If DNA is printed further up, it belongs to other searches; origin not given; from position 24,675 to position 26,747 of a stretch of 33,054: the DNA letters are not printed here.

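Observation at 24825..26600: BLUF flavin photosensor fused to a polytopic membrane module and a histidine kinase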

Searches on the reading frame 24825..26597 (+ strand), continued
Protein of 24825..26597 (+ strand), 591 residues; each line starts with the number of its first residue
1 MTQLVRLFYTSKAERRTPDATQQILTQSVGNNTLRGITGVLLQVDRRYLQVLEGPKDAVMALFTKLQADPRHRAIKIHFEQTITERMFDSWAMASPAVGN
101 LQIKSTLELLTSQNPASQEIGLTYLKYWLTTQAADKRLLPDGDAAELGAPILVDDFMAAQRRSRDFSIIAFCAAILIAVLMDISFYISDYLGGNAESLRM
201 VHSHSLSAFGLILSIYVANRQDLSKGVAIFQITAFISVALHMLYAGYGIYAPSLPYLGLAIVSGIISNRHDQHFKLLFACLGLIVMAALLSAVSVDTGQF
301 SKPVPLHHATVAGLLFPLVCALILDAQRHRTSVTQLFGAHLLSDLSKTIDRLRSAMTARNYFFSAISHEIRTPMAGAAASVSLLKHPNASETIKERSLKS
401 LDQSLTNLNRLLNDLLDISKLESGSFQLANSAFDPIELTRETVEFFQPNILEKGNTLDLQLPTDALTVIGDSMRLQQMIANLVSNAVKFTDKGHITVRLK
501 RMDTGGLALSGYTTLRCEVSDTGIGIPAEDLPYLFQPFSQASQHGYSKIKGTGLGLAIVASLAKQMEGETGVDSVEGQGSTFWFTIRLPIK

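Call 36: find_encoding_contigs(protein=P0001, flank=10000, max_places=4)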
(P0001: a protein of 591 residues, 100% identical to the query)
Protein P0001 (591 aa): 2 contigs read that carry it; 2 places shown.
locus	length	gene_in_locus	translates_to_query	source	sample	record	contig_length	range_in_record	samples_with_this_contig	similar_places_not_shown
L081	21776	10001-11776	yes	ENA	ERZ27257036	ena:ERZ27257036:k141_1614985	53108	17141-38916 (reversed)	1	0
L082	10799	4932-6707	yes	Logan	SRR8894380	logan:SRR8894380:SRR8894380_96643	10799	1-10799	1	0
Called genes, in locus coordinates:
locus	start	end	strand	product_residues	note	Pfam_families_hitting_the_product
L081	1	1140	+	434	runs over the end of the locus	PF07690:MFS_1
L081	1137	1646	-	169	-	PF06127:Mpo1-like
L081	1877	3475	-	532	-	-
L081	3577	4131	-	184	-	PF12766:Pyridox_oxase_2, PF01243:PNPOx_N, PF16242:Pyrid_ox_like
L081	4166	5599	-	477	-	-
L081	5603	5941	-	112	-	PF15731:MqsA_antitoxin (weak), PF13518:HTH_28 (faint), PF01381:HTH_3, PF13560:HTH_31 (weak)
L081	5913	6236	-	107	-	PF06296:RelE (weak)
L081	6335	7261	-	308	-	PF00561:Abhydrolase_1, PF12697:Abhydrolase_6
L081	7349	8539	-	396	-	PF07690:MFS_1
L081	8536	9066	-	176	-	PF07152:YaeQ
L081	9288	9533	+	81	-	PF09957:VapB_antitoxin (weak)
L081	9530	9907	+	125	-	PF01850:PIN (faint)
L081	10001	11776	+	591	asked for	PF04940:BLUF, PF00512:HisKA, PF02518:HATPase_c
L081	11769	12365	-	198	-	PF06055:ExoD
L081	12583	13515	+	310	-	PF12974:Phosphonate-bd, PF09084:NMT1, PF16868:NMT1_3 (weak)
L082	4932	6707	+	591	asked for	PF04940:BLUF, PF00512:HisKA, PF02518:HATPase_c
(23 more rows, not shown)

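Call 37: find_encoding_contigs(protein=P0002, flank=5000, max_places=4)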
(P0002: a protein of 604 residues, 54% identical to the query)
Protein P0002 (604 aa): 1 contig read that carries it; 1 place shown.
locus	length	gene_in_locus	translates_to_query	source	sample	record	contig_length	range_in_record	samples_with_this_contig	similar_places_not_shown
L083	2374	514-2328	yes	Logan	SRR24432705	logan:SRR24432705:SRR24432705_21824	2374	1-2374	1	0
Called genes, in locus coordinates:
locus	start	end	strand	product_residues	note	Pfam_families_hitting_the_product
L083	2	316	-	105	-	?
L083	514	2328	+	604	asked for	PF04940:BLUF, PF00512:HisKA, PF02518:HATPase_c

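Call 38: find_encoding_contigs(protein=P0003, flank=5000, max_places=4)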
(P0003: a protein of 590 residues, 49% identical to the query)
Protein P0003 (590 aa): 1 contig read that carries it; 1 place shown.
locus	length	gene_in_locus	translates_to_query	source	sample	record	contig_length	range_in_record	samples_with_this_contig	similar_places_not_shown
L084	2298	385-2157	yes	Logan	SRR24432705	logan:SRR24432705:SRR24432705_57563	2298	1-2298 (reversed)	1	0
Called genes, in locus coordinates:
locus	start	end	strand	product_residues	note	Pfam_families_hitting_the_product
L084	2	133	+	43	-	?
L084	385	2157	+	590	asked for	PF04940:BLUF, PF00512:HisKA, PF02518:HATPase_c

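Call 40: predict_structure(alignment_id=A1)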
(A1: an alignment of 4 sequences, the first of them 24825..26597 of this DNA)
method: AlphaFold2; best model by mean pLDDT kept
length: 591 residues; sequences in the alignment: 4
mean_pLDDT: 59.7   pTM: 0.36
mean pLDDT of the five models: 59.7, 56.2, 55.6, 54.1, 53.7
residues with pLDDT >= 90: 21; 70-90: 166; 50-70: 194; < 50: 210
segments of 3 or more residues with pLDDT < 50: 16-34, 88-101, 115-121, 129-160, 265-277, 281-318, 320-369, 419-421, 423-426, 506-508, 538-551
pLDDT, mean of each block of 10 residues (from residue 1): 69 53 37 47 61 73 70 65 55 35 56 51 48 30 31 39 59 71 71 68 74 75 66 66 54 58 48 49 47 38 43 47 44 34 34 36 44 53 68 67 56 54 53 89 82 85 84 83 80 88 60 89 71 57 37 66 82 81 89 78
secondary structure, 60 per line:
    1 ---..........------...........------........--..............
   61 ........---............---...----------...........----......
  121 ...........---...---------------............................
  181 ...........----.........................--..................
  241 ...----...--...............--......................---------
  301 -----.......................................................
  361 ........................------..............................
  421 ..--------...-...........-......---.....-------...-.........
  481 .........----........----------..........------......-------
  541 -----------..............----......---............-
elements in order: E4-13 H20-30 E37-44 E47-55 H56-68 E72-83 H100-110 H115-131 H153-191 H196-220 H223-243 H253-267 H270-291 H306-384 H391-422 E431-433 H435-445 H447-452 E456-460 E468-470 H472-489 E494-501 E512-521 H528-533 H552-565 E570-575 E579-590

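Call 59: list_cluster_members(proteins=[P0004, P0002, P0003, P0122, P0123, P0124, P0126, P0127])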
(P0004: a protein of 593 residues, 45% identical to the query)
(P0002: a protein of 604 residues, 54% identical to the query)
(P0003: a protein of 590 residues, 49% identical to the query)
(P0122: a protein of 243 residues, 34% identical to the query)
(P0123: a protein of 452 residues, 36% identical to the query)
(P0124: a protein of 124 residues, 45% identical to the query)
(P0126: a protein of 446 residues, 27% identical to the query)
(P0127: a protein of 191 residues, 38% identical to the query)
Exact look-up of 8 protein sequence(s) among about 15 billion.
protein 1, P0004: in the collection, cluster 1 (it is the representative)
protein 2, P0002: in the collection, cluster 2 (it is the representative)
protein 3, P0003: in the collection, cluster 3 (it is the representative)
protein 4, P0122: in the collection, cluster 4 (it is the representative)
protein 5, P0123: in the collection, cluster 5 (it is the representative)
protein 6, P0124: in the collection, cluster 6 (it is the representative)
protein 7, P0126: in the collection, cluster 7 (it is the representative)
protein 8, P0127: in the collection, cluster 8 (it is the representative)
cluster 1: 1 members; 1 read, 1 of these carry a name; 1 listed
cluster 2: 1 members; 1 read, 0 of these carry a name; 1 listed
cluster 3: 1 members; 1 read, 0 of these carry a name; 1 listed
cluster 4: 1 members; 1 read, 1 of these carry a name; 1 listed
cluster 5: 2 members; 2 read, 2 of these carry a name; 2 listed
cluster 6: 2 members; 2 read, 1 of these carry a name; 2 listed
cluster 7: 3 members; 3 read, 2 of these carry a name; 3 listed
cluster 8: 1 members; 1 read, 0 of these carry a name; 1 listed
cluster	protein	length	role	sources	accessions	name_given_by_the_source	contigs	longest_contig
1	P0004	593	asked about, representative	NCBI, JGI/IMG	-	signal transduction histidine kinase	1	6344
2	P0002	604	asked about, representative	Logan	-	-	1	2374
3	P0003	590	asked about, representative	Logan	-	-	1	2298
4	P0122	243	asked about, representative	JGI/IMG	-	hypothetical protein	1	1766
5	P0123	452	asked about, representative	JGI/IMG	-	signal transduction histidine kinase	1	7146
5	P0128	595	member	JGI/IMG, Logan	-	signal transduction histidine kinase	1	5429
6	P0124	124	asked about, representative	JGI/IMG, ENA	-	-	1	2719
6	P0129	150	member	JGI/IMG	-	hypothetical protein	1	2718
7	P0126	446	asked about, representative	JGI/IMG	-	signal transduction histidine kinase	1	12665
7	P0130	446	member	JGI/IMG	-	signal transduction histidine kinase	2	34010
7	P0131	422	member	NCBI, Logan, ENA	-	-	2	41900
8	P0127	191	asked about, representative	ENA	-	-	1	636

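Call 61: find_encoding_contigs(protein=P0128, flank=5000, max_places=3)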
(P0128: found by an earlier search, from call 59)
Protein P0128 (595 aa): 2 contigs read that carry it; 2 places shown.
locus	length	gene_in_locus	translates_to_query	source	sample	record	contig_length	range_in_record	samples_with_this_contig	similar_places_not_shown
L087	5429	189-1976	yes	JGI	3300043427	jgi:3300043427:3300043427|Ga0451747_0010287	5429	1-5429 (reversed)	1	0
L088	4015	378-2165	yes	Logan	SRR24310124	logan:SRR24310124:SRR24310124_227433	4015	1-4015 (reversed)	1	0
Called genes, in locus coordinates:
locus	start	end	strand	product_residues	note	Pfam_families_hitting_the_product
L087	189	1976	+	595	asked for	PF04940:BLUF, PF00512:HisKA, PF02518:HATPase_c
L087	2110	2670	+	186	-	PF05247:FlhD (faint)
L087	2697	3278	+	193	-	-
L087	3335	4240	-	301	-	PF00669:Flagellin_N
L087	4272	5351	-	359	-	PF22638:FlgK_D1, PF06429:Flg_bbr_C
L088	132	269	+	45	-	-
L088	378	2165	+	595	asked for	PF04940:BLUF, PF00512:HisKA, PF02518:HATPase_c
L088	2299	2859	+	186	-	PF05247:FlhD (faint)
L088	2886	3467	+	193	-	-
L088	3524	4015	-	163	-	?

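Call 62: find_encoding_contigs(protein=P0131, flank=10000, max_places=2)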
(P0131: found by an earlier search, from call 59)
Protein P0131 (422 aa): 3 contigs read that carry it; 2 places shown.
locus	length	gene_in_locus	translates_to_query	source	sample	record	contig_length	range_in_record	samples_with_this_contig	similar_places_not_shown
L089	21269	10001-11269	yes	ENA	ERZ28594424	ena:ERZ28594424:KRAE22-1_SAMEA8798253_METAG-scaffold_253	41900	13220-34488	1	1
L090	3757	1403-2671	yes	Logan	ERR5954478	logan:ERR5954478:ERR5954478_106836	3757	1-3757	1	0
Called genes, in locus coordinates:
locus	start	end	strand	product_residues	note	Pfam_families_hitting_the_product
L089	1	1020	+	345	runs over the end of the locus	PF19582:AdeT1_2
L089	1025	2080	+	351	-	PF12625:Arabinose_bd, PF00165:HTH_AraC (faint), PF12833:HTH_18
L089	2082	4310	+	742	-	PF13426:PAS_9 (faint), PF00512:HisKA, PF02518:HATPase_c, PF00072:Response_reg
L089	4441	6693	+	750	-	-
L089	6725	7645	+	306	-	PF00561:Abhydrolase_1, PF12697:Abhydrolase_6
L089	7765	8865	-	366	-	PF00724:Oxidored_FMN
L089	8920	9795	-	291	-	PF00561:Abhydrolase_1, PF12697:Abhydrolase_6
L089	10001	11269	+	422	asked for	PF00512:HisKA, PF02518:HATPase_c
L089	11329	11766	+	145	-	PF13279:4HBT_2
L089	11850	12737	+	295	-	PF00561:Abhydrolase_1, PF07859:Abhydrolase_3 (weak), PF12146:Hydrolase_4, PF12697:Abhydrolase_6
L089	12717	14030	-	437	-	PF02321:OEP (faint)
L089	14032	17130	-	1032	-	PF00873:ACR_tran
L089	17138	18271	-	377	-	PF25893:HH_CzcB (weak), PF25975:CzcB_C (weak)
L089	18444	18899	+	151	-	PF02639:DUF188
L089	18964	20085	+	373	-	PF13409:GST_N_2 (weak), PF13417:GST_N_3, PF00043:GST_C (faint), PF13410:GST_C_2 (weak)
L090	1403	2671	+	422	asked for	PF00512:HisKA, PF02518:HATPase_c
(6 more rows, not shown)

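Call 64: search_protein_families(library=ncbifam, proteins=[L087:2110-2667:+, L087:2697-3275:+, L087:3335-4237:-], max_evalue=0.01)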
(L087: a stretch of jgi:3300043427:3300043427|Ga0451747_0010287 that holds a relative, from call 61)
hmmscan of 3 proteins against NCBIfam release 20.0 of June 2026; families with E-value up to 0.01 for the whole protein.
L087:2110-2667:+ (186 aa): 1 family
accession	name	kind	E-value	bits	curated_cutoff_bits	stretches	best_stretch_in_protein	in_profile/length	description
NF002783.2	PRK02909.1-1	equivalog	1.2e-05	25.4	90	1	123-170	29-76/105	flagellar transcriptional regulator FlhD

L087:2697-3275:+ (193 aa): 0 families

L087:3335-4237:- (300 aa): 7 families
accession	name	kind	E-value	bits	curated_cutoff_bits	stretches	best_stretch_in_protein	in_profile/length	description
TIGR02550.1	flagell_flgL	equivalog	4.4e-52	177.7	127.2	2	1-179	1-179/387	flagellar hook-associated protein FlgL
NF009361.0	PRK12717.1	equivalog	1e-26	93.6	407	2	1-173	2-174/524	flagellar hook-associated protein 3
NF005187.0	PRK06663.1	equivalog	4.4e-22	78.4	337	2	1-139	3-141/419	flagellar hook-associated protein 3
NF006265.0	PRK08412.1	equivalog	2.5e-13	49.1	749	2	1-152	2-152/827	flagellar hook-associated protein FlgL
NF005980.0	PRK08073.1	equivalog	2.6e-12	46.6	291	1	1-298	2-285/287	flagellar hook-associated protein 3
NF009362.0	PRK12718.1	equivalog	6.6e-09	35.3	602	1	2-179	3-181/510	flagellar hook-associated protein FlgL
NF011282.0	PRK14692.1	equivalog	0.00089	17.6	878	1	1-165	2-165/749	flagellar hook-associated protein FlgL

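Call 87: predict_structure(alignment_id=A5)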
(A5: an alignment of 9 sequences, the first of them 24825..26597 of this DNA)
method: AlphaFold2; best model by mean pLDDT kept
length: 591 residues; sequences in the alignment: 9
mean_pLDDT: 73.8   pTM: 0.41
mean pLDDT of the five models: 73.8, 71.6, 69.6, 67.2, 67.0
residues with pLDDT >= 90: 61; 70-90: 323; 50-70: 157; < 50: 50
segments of 3 or more residues with pLDDT < 50: 89-100, 130-151, 506-508, 540-550
pLDDT, mean of each block of 10 residues (from residue 1): 79 62 61 64 65 85 85 80 65 42 59 58 57 40 37 62 80 88 88 84 90 91 86 89 82 79 72 79 84 59 75 77 74 64 59 55 61 71 77 78 73 70 70 92 87 88 87 89 85 91 61 91 81 65 41 74 87 86 91 82
secondary structure, 60 per line:
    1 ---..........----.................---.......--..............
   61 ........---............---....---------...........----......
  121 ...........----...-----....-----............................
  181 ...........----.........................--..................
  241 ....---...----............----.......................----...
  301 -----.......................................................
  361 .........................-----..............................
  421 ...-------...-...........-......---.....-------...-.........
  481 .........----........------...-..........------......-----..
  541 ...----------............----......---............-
elements in order: E4-13 H18-34 E38-44 E47-55 H56-68 E72-83 H87-90 H100-110 H115-131 H144-147 H153-191 H196-220 H223-244 H255-266 H271-293 H306-385 H391-423 E431-433 H435-445 H447-452 E456-460 E468-470 H472-489 E494-501 E512-521 H528-533 H539-543 H554-565 E570-575 E579-590
